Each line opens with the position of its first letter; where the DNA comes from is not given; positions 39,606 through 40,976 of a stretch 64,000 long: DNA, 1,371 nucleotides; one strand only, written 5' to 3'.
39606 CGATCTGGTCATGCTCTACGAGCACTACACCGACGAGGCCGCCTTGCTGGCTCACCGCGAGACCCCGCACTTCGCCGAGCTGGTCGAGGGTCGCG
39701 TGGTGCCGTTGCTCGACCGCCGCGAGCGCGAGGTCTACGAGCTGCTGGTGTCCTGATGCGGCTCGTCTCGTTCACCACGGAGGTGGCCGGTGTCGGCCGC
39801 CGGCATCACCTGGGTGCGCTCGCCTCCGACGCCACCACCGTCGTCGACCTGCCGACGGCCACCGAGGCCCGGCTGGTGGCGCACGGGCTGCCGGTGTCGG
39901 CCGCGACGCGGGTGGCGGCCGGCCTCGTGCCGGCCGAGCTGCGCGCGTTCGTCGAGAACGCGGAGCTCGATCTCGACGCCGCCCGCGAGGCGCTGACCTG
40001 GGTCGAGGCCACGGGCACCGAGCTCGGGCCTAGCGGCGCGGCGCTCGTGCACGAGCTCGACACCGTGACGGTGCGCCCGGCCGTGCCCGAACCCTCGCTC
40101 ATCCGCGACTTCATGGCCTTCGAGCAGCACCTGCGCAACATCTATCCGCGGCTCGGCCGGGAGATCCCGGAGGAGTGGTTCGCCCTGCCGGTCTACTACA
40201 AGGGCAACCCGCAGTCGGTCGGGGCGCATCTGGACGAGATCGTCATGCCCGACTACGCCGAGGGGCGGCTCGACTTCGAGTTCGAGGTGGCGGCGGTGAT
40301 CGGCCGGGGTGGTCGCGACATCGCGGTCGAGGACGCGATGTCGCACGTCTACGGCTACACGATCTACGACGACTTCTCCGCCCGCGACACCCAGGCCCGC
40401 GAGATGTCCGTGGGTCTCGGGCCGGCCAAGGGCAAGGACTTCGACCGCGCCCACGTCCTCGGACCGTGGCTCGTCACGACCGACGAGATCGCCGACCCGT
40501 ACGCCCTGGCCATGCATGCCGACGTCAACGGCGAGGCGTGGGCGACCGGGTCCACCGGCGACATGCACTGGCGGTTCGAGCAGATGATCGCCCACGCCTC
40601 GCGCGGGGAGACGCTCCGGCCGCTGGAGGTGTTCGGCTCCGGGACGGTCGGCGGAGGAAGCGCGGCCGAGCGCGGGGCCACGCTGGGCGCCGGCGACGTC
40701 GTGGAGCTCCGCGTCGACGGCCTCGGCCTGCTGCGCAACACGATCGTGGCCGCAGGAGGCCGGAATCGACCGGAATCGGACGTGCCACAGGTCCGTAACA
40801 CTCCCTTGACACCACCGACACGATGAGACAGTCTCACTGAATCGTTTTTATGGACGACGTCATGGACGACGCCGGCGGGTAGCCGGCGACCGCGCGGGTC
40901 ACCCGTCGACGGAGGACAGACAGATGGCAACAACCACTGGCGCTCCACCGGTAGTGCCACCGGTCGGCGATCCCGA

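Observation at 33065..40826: IclR-controlled, translationally coupled six-gene operon (ALDH, VOC, enolase-family dehydratase, 2-hydroxyacid DH, ABM, FAH): an uncharacterised acid-sugar/deoxysugar route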

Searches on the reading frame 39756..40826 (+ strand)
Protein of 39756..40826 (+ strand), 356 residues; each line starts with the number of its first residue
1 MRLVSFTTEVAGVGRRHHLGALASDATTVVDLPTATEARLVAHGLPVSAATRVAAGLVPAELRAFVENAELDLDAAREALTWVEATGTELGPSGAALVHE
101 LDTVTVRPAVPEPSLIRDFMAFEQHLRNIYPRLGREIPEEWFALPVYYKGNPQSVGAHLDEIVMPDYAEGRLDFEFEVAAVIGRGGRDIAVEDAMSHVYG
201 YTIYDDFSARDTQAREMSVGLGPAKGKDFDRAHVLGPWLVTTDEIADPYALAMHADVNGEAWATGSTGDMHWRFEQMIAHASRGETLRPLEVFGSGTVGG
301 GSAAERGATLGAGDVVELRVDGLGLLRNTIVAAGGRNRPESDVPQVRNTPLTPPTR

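Call 5: search_protein_families(library=pfam, proteins=[window:39756-40826:+])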
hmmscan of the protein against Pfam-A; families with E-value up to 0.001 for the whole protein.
window:39756-40826:+ (356 aa): 1 family
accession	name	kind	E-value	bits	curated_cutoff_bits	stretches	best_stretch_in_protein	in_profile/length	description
PF01557.24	FAA_hydrolase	-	1.2e-55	188.9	23.9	1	116-331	3-214/214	Fumarylacetoacetate (FAA) hydrolase C-terminal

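Call 6: search_protein_families(library=ncbifam, proteins=[window:39756-40826:+])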
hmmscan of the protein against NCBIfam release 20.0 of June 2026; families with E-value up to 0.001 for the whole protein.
window:39756-40826:+ (356 aa): 7 families
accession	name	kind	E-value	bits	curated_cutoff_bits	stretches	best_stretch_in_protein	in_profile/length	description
NF053535.1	DhyDRhmHlse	equivalog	2.8e-31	108.9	500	1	146-332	96-280/284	2,4-didehydro-3-deoxy-L-rhamnonate hydrolase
TIGR02303.1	HpaG-C-term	equivalog_domain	3.1e-28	98.9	276.4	1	146-331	69-243/245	4-hydroxyphenylacetate degradation bifunctional isomerase/decarboxylase, C-terminal subunit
NF009399.0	PRK12764.1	equivalog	2.6e-18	66.3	444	1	144-323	44-212/501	fumarylacetoacetate hydrolase family protein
NF011750.0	PRK15203.1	equivalog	1.4e-17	63.7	811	1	147-332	249-424/429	4-hydroxyphenylacetate degradation bifunctional isomerase/decarboxylase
TIGR01266.1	fum_ac_acetase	equivalog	2.8e-16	59.4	375.3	1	165-252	189-276/420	fumarylacetoacetase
TIGR02305.1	HpaG-N-term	equivalog_domain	3.4e-15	56.1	228.65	1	167-330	52-205/205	4-hydroxyphenylacetate degradation bifunctional isomerase/decarboxylase, N-terminal subunit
NF007967.0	PRK10691.1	equivalog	6.7e-13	48.5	201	1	162-321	58-210/219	fumarylacetoacetate hydrolase family protein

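Call 8: search_solved_structures(query=window:39756-40826:+, max_evalue=0.00001)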
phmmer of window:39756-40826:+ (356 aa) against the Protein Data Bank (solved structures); distinct sequences matched with E-value up to 0.00001: 32.
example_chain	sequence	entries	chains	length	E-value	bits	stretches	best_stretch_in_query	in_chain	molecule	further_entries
8sky_A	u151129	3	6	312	1.9e-29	106.3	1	59-330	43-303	Fumarylacetoacetate hydrolase family protein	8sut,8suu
8gsr_A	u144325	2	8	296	2.8e-26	95.9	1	153-329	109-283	L-2,4-diketo-3-deoxyrhamnonate hydrolase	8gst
6iym_A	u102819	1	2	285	4.8e-23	85.2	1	151-332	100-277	5-oxopent-3-ene-1,2,5-tricarboxylate decarboxylase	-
6j57_A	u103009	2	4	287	1.1e-20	77.5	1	102-331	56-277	Predicted 2-keto-4-pentenoate hydratase/2-oxohepta-3-ene-1,7-dioic acid hydratase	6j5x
6j5y_A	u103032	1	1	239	2.5e-19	73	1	152-314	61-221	FAA hydrolase family protein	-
2dfu_A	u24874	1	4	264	2.6e-19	73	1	89-328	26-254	probable 2-hydroxyhepta-2,4-diene-1,7-dioate isomerase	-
3r6o_A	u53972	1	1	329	5.4e-19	71.9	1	95-327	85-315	2-hydroxyhepta-2,4-diene-1, 7-dioateisomerase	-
1wzo_A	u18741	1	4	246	7.7e-19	71.4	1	134-330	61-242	HpcE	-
1gtt_A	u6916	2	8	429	4e-18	69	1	158-332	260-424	4-HYDROXYPHENYLACETATE DEGRADATION BIFUNCTIONAL ISOMERASE/DECARBOXYLASE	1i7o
6v77_A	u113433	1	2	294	3.8e-16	62.6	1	162-334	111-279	Putative HpcE protein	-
3qdf_A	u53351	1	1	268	1e-14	57.9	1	146-334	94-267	2-hydroxyhepta-2,4-diene-1,7-dioate isomerase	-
4pfz_A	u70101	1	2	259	3.9e-14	55.9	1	146-334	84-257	5-carboxymethyl-2-hydroxymuconate delta-isomerase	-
4qku_A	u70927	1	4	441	1.8e-13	53.8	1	117-252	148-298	hydrolase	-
3lzk_A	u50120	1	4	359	3e-13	53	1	85-306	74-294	Fumarylacetoacetate hydrolase family protein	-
3rr6_A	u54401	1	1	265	3.2e-13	52.9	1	145-331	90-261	Putative uncharacterized protein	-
2q18_X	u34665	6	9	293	2.2e-08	37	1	146-327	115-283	2-keto-3-deoxy-D-arabinonate dehydratase | Putative uncharacterized protein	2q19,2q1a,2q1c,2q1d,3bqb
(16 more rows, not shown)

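Call 48: find_homologous_proteins(query=window:39756-40826:+, max_evalue=1e-40)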
Query window:39756-40826:+ (356 aa): 5177 proteins with E <= 1e-40 among 8000 candidates; the best 120 are listed.
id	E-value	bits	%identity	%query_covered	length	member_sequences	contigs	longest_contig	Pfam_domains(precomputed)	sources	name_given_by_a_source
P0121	1.4e-217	740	94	100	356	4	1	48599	PF01557.24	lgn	-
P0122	9.4e-155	533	75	94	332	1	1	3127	PF01557.24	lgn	-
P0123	2.9e-154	532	73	93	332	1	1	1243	PF01557.24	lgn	-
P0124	2.0e-149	516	71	93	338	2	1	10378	PF01557.24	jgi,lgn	-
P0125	2.1e-147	509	70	94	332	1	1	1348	PF01557.24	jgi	jgi:2-keto-4-pentenoate hydratase/2-oxohepta-3-ene-1,7-dioic acid hydratase in catechol pathway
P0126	9.5e-147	507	71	94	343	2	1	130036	PF01557.24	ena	-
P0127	9.9e-147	507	70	93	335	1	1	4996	PF01557.24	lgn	-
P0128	1.6e-146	506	70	94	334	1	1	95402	PF01557.24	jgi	jgi:2-keto-4-pentenoate hydratase/2-oxohepta-3-ene-1,7-dioic acid hydratase in catechol pathway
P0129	2.3e-145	502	71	93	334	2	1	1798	PF01557.24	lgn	-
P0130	8.6e-144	497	72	93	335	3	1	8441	PF01557.24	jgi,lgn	-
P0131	1.5e-142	493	71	93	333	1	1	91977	PF01557.24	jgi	jgi:2-keto-4-pentenoate hydratase/2-oxohepta-3-ene-1,7-dioic acid hydratase in catechol pathway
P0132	2.3e-141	489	71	93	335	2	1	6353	PF01557.24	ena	-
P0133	9.7e-141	487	70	94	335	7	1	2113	PF01557.24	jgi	jgi:2-keto-4-pentenoate hydratase/2-oxohepta-3-ene-1,7-dioic acid hydratase in catechol pathway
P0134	1.9e-140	486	71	93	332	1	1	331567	PF01557.24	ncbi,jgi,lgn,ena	-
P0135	4.8e-139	482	70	94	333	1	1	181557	PF01557.24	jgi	-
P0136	4.9e-139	482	67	94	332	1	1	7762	PF01557.24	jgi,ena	-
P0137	2.7e-138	479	70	93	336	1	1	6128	PF01557.24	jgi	jgi:2-keto-4-pentenoate hydratase/2-oxohepta-3-ene-1,7-dioic acid hydratase in catechol pathway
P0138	2.5e-137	476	69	93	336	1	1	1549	PF01557.24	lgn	-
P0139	1.7e-136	473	65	94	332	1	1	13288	PF01557.24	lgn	-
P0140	7.2e-136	471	66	95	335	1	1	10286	PF01557.24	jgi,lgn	jgi:2-keto-4-pentenoate hydratase/2-oxohepta-3-ene-1,7-dioic acid hydratase in catechol pathway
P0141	3.3e-129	449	70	82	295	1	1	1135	PF01557.24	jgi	jgi:2-keto-4-pentenoate hydratase/2-oxohepta-3-ene-1,7-dioic acid hydratase in catechol pathway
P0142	1.8e-121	424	62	94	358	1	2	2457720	PF01557.24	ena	-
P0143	2.7e-121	423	62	95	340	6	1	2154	PF01557.24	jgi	jgi:2-keto-4-pentenoate hydratase/2-oxohepta-3-ene-1,7-dioic acid hydratase in catechol pathway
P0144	4.1e-119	416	62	94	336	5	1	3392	PF01557.24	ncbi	ncbi:MAG: fumarylacetoacetate hydrolase family protein [Actinopolymorphaceae bacterium]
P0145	9.0e-119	415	62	94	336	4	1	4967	PF01557.24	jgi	jgi:2-keto-4-pentenoate hydratase/2-oxohepta-3-ene-1,7-dioic acid hydratase in catechol pathway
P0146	1.2e-118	415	61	93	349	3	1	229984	PF01557.24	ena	-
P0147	3.2e-118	413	60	93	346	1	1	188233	PF01557.24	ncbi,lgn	ncbi:fumarylacetoacetate hydrolase family protein [Actinopolymorpha singaporensis]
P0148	3.6e-118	413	61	94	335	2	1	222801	PF01557.24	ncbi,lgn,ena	-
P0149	2.3e-117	410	58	97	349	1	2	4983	PF01557.24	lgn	-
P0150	2.6e-117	410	61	94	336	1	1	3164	PF01557.24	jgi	jgi:2-keto-4-pentenoate hydratase/2-oxohepta-3-ene-1,7-dioic acid hydratase in catechol pathway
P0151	1.4e-116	408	58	93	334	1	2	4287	PF01557.24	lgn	-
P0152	2.3e-116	407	61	90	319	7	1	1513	PF01557.24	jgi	jgi:2-keto-4-pentenoate hydratase/2-oxohepta-3-ene-1,7-dioic acid hydratase in catechol pathway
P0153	3.4e-116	406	58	93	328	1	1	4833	PF01557.24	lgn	-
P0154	1.8e-115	404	60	94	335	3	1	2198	PF01557.24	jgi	jgi:2-keto-4-pentenoate hydratase/2-oxohepta-3-ene-1,7-dioic acid hydratase in catechol pathway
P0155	2.8e-115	403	61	93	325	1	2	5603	PF01557.24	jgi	jgi:2-keto-4-pentenoate hydratase/2-oxohepta-3-ene-1,7-dioic acid hydratase in catechol pathway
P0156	2.9e-115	403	61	93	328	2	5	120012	PF01557.24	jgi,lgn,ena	-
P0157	4.7e-115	403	60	93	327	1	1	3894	PF01557.24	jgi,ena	-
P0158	6.8e-115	402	59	93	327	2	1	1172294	PF01557.24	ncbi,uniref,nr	ncbi:fumarylacetoacetate hydrolase family protein [Devosia sp. ZB163]|uniref:fumarylacetoacetate hyd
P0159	8.9e-115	402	60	93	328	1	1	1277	PF01557.24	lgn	-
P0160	1.2e-114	401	58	93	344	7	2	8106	PF01557.24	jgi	-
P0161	1.7e-114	401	59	96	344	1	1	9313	PF01557.24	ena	-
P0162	1.8e-114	401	57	93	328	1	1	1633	PF01557.24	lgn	-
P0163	2.0e-114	401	61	93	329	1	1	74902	PF01557.24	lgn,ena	-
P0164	2.7e-114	400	58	93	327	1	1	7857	PF01557.24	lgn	-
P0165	5.0e-114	399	59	93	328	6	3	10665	PF01557.24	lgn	-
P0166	7.2e-114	399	57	97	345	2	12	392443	PF01557.24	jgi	jgi:2-keto-4-pentenoate hydratase/2-oxohepta-3-ene-1,7-dioic acid hydratase in catechol pathway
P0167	9.0e-114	399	59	94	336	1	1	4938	PF01557.24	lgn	-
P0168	1.0e-113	398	58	93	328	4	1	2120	PF01557.24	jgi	jgi:2-keto-4-pentenoate hydratase/2-oxohepta-3-ene-1,7-dioic acid hydratase in catechol pathway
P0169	1.4e-113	398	59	93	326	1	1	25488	PF01557.24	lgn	-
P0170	1.9e-113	397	58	93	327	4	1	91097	PF01557.24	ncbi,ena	-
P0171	2.1e-113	397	59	93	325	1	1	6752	PF01557.24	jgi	jgi:2-keto-4-pentenoate hydratase/2-oxohepta-3-ene-1,7-dioic acid hydratase in catechol pathway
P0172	2.8e-113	397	61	93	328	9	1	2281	PF01557.24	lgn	-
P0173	3.2e-113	397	58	93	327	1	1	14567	PF01557.24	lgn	-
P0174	3.5e-113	397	59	94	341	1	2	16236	PF01557.24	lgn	-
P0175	5.9e-113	396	59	93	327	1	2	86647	PF01557.24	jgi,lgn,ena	-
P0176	1.3e-112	395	59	93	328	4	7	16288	PF01557.24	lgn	-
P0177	1.4e-112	395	59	93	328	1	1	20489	PF01557.24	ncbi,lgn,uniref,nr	ncbi:MAG: hypothetical protein JWQ89_3853 [Devosia sp.]|uniref:fumarylacetoacetate hydrolase family 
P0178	1.4e-112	395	58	93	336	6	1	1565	PF01557.24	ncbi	-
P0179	1.9e-112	394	61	85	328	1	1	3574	PF01557.24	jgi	jgi:2-keto-4-pentenoate hydratase/2-oxohepta-3-ene-1,7-dioic acid hydratase in catechol pathway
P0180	2.4e-112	394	57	93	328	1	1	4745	PF01557.24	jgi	jgi:2-keto-4-pentenoate hydratase/2-oxohepta-3-ene-1,7-dioic acid hydratase in catechol pathway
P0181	2.4e-112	394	57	93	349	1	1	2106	PF01557.24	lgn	-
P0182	2.7e-112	394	60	93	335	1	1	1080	PF01557.24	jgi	jgi:2-keto-4-pentenoate hydratase/2-oxohepta-3-ene-1,7-dioic acid hydratase in catechol pathway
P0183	3.1e-112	393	59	93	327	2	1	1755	PF01557.24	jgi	jgi:2-keto-4-pentenoate hydratase/2-oxohepta-3-ene-1,7-dioic acid hydratase in catechol pathway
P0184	3.7e-112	393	59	93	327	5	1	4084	PF01557.24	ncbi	ncbi:MAG: fumarylacetoacetate hydrolase family protein [Devosia sp.]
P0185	4.1e-112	393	58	94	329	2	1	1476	PF01557.24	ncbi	-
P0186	5.2e-112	393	58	93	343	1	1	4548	PF01557.24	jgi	jgi:2-keto-4-pentenoate hydratase/2-oxohepta-3-ene-1,7-dioic acid hydratase in catechol pathway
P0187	6.2e-112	392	57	96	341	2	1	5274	PF01557.24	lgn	-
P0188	6.3e-112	392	57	93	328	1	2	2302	PF01557.24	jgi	jgi:2-keto-4-pentenoate hydratase/2-oxohepta-3-ene-1,7-dioic acid hydratase in catechol pathway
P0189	8.8e-112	392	59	93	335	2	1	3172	PF01557.24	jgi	jgi:2-keto-4-pentenoate hydratase/2-oxohepta-3-ene-1,7-dioic acid hydratase in catechol pathway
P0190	1.2e-111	392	56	93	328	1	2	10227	PF01557.24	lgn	-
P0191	1.6e-111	391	58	93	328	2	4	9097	PF01557.24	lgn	-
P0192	1.7e-111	391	59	93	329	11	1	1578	PF01557.24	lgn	-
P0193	1.8e-111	391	58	93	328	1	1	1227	PF01557.24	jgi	jgi:2-keto-4-pentenoate hydratase/2-oxohepta-3-ene-1,7-dioic acid hydratase in catechol pathway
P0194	1.9e-111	391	58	94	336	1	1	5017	PF01557.24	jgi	jgi:2-keto-4-pentenoate hydratase/2-oxohepta-3-ene-1,7-dioic acid hydratase in catechol pathway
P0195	2.2e-111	391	56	93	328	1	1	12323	PF01557.24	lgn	-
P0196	2.3e-111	391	59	93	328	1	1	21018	PF01557.24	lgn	-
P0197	2.4e-111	391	59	93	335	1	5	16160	PF01557.24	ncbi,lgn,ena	-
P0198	2.5e-111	390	59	93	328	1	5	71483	PF01557.24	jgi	jgi:2-keto-4-pentenoate hydratase/2-oxohepta-3-ene-1,7-dioic acid hydratase in catechol pathway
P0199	2.6e-111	390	58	93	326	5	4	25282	PF01557.24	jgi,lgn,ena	-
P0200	3.0e-111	390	58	93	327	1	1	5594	PF01557.24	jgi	jgi:2-keto-4-pentenoate hydratase/2-oxohepta-3-ene-1,7-dioic acid hydratase in catechol pathway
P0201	3.1e-111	390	57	93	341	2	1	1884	PF01557.24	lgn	-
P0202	3.3e-111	390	57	95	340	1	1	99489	PF01557.24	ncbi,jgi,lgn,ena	ncbi:MAG TPA: fumarylacetoacetate hydrolase family protein [Microbacteriaceae bacterium]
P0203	3.8e-111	390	59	93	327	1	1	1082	PF01557.24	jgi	jgi:2-keto-4-pentenoate hydratase/2-oxohepta-3-ene-1,7-dioic acid hydratase in catechol pathway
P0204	4.1e-111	390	58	93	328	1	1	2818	PF01557.24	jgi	jgi:2-keto-4-pentenoate hydratase/2-oxohepta-3-ene-1,7-dioic acid hydratase in catechol pathway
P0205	4.2e-111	390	58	93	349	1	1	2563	PF01557.24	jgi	jgi:2-keto-4-pentenoate hydratase/2-oxohepta-3-ene-1,7-dioic acid hydratase in catechol pathway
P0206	4.3e-111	390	58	93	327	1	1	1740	PF01557.24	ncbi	-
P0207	4.8e-111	390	57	94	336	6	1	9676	PF01557.24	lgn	-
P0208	5.7e-111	389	58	93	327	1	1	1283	PF01557.24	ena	-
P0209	6.5e-111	389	56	96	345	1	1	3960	PF01557.24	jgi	jgi:2-keto-4-pentenoate hydratase/2-oxohepta-3-ene-1,7-dioic acid hydratase in catechol pathway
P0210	6.7e-111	389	56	96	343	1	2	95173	PF01557.24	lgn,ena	-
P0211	6.8e-111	389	58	97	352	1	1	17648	PF01557.24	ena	-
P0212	7.1e-111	389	57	93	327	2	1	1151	PF01557.24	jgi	jgi:2-keto-4-pentenoate hydratase/2-oxohepta-3-ene-1,7-dioic acid hydratase in catechol pathway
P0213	7.1e-111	389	55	93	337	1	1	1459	PF01557.24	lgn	-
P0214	7.7e-111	389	58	93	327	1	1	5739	PF01557.24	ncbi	-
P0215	7.8e-111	389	57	93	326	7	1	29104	PF01557.24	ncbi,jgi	-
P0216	9.6e-111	389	58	93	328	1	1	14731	PF01557.24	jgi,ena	-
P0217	9.7e-111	389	57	93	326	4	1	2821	PF01557.24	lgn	-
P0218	1.6e-110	388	57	93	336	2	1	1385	PF01557.24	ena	-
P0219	1.6e-110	388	57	95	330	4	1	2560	PF01557.24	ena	-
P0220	1.6e-110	388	58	93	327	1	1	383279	PF01557.24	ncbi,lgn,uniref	ncbi:fumarylacetoacetate hydrolase family protein [Devosia sp. LjRoot16]|uniref:fumarylacetoacetate 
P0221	1.8e-110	388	56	93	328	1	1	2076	PF01557.24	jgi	jgi:2-keto-4-pentenoate hydratase/2-oxohepta-3-ene-1,7-dioic acid hydratase in catechol pathway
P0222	2.4e-110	387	58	93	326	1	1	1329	PF01557.24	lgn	-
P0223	3.0e-110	387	56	93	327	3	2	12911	PF01557.24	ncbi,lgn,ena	-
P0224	3.3e-110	387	57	93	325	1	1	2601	PF01557.24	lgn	-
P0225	4.6e-110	386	56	93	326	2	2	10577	PF01557.24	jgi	-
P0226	4.9e-110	386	58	93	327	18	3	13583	PF01557.24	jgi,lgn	jgi:2-keto-4-pentenoate hydratase/2-oxohepta-3-ene-1,7-dioic acid hydratase in catechol pathway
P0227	6.0e-110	386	58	96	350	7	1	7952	PF01557.24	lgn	-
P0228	6.3e-110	386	59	93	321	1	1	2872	PF01557.24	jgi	jgi:2-keto-4-pentenoate hydratase/2-oxohepta-3-ene-1,7-dioic acid hydratase in catechol pathway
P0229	6.7e-110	386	57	93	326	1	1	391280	PF01557.24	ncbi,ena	-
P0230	7.0e-110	386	58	93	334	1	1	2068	PF01557.24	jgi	jgi:2-keto-4-pentenoate hydratase/2-oxohepta-3-ene-1,7-dioic acid hydratase in catechol pathway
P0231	7.1e-110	386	56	93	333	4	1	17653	PF01557.24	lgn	-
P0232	7.7e-110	386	57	93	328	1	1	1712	PF01557.24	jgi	jgi:2-keto-4-pentenoate hydratase/2-oxohepta-3-ene-1,7-dioic acid hydratase in catechol pathway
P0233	9.8e-110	385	58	93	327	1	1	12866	PF01557.24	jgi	-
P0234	9.9e-110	385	56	93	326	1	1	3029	PF01557.24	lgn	-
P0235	1.1e-109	385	58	93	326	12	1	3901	PF01557.24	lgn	-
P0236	1.1e-109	385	56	93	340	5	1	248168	PF01557.24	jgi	jgi:2-keto-4-pentenoate hydratase/2-oxohepta-3-ene-1,7-dioic acid hydratase in catechol pathway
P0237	1.1e-109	385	57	93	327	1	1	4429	PF01557.24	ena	-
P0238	1.3e-109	385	57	94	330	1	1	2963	PF01557.24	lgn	-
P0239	1.4e-109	385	58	93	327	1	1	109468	PF01557.24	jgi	-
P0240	1.6e-109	385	56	93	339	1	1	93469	PF01557.24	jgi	jgi:2-keto-4-pentenoate hydratase/2-oxohepta-3-ene-1,7-dioic acid hydratase (catechol pathway)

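Call 49: find_encoding_contigs(protein=P0202, flank=10000, max_places=1)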
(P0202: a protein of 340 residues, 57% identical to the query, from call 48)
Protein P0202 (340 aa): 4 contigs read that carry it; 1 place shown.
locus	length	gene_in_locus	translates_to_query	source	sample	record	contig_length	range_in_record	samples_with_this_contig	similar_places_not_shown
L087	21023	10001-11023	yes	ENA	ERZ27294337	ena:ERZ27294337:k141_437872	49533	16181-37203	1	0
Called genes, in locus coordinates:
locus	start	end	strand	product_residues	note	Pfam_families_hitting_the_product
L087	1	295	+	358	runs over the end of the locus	PF00356:LacI, PF00532:Peripla_BP_1, PF13407:Peripla_BP_4, PF13377:Peripla_BP_3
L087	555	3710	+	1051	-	PF25788:Ig_Rha78A_N, PF08531:Bac_rhamnosid_N, PF05592:Bac_rhamnosid, PF17389:Bac_rhamnosid6H, PF17390:Bac_rhamnosid_C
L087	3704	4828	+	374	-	PF00296:Bac_luciferase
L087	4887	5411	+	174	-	PF01408:GFO_IDH_MocA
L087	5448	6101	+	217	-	PF02894:GFO_IDH_MocA_C (weak)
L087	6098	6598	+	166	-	PF13669:Glyoxalase_4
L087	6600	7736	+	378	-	PF02746:MR_MLE_N, PF13378:MR_MLE_C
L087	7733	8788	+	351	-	PF00389:2-Hacid_dh, PF02826:2-Hacid_dh_C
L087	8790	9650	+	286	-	PF04909:Amidohydro_2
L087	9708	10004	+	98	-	PF03992:ABM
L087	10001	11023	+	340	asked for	PF01557:FAA_hydrolase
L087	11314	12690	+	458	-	PF01547:SBP_bac_1, PF13416:SBP_bac_8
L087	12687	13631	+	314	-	PF00528:BPD_transp_1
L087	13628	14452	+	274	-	PF00528:BPD_transp_1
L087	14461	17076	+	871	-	PF25788:Ig_Rha78A_N, PF08531:Bac_rhamnosid_N, PF05592:Bac_rhamnosid, PF17389:Bac_rhamnosid6H, PF17390:Bac_rhamnosid_C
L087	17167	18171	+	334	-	PF00356:LacI, PF00532:Peripla_BP_1, PF13407:Peripla_BP_4, PF13377:Peripla_BP_3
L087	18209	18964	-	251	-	PF00106:adh_short, PF08659:KR, PF13561:adh_short_C2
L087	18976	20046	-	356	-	PF01408:GFO_IDH_MocA, PF22725:GFO_IDH_MocA_C3 (weak)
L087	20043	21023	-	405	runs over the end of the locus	PF02746:MR_MLE_N, PF13378:MR_MLE_C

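Call 50: find_encoding_contigs(protein=P0166, flank=10000, max_places=1)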
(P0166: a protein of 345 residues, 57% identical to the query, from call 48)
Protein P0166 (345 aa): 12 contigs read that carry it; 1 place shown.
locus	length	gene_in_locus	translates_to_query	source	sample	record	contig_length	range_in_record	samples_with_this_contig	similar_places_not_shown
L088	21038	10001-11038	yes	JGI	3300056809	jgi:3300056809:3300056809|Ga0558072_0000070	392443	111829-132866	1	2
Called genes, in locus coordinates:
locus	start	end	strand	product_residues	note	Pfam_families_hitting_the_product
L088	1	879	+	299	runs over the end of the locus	PF03781:FGE-sulfatase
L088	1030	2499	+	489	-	PF00884:Sulfatase, PF01663:Phosphodiest (faint), PF16347:SGSH_C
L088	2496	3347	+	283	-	PF01557:FAA_hydrolase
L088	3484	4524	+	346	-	PF00356:LacI, PF00532:Peripla_BP_1, PF13407:Peripla_BP_4, PF13377:Peripla_BP_3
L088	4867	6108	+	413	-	PF01408:GFO_IDH_MocA, PF02894:GFO_IDH_MocA_C (weak), PF22725:GFO_IDH_MocA_C3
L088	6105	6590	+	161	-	PF13669:Glyoxalase_4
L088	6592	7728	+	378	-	PF02746:MR_MLE_N, PF13378:MR_MLE_C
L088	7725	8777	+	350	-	PF00389:2-Hacid_dh, PF02826:2-Hacid_dh_C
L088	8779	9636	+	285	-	PF04909:Amidohydro_2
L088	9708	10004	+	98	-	PF03992:ABM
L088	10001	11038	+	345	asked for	PF01557:FAA_hydrolase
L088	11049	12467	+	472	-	PF00171:Aldedh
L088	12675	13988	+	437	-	PF01547:SBP_bac_1, PF13416:SBP_bac_8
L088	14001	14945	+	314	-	PF00528:BPD_transp_1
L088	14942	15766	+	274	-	PF00528:BPD_transp_1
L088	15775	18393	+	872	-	PF25788:Ig_Rha78A_N, PF08531:Bac_rhamnosid_N, PF05592:Bac_rhamnosid, PF17389:Bac_rhamnosid6H, PF17390:Bac_rhamnosid_C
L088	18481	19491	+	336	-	PF00356:LacI, PF00532:Peripla_BP_1, PF13407:Peripla_BP_4, PF13377:Peripla_BP_3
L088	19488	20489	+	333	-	PF01408:GFO_IDH_MocA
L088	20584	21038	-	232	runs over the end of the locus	PF00106:adh_short, PF08659:KR (faint), PF13561:adh_short_C2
